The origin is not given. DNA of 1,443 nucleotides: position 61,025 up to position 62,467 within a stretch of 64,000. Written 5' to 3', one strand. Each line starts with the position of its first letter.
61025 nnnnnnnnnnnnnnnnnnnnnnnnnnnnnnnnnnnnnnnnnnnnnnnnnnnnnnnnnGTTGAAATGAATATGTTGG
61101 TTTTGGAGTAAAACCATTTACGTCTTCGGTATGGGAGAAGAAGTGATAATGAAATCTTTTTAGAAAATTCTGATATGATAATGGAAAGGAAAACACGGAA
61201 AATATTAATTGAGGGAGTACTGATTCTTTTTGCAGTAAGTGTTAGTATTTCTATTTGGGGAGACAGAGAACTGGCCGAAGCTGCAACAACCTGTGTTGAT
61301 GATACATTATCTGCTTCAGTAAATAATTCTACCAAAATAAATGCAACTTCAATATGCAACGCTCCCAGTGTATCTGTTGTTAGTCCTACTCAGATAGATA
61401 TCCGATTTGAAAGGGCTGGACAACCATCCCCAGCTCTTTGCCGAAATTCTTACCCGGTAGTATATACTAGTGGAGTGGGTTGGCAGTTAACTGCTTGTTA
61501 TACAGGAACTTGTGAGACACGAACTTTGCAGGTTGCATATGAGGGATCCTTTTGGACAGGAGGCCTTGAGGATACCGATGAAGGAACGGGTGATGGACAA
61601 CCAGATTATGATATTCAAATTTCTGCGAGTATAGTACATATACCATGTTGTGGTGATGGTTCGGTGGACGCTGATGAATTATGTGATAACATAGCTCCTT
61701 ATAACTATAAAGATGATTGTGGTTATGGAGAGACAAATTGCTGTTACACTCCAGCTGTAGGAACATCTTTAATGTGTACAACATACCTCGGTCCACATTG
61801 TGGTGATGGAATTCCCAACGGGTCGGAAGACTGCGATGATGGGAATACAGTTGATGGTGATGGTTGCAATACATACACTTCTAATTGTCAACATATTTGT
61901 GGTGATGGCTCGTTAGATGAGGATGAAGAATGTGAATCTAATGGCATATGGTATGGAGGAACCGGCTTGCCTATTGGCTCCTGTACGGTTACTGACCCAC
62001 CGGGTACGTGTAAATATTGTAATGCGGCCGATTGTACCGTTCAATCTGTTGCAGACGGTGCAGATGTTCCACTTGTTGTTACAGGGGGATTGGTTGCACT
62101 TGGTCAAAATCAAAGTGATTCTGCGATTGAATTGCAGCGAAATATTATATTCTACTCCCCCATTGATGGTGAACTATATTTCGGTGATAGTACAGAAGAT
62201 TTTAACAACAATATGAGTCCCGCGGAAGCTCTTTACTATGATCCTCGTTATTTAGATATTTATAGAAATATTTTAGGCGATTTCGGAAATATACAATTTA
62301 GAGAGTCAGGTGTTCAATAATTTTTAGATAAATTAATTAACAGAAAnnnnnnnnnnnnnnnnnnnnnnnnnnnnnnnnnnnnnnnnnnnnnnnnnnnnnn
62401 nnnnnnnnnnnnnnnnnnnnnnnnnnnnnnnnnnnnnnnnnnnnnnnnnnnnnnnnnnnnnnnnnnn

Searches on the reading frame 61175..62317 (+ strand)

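Call 61: search_protein_families(library=pfam, proteins=[window:61175-62317:+], max_evalue=0.01)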
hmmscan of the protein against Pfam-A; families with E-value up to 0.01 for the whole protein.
window:61175-62317:+ (381 aa): 1 family
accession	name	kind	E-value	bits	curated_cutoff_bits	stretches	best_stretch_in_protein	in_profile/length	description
PF13948.11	DUF4215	-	7.8e-06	26.5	27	1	207-232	19-44/47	Domain of unknown function (DUF4215)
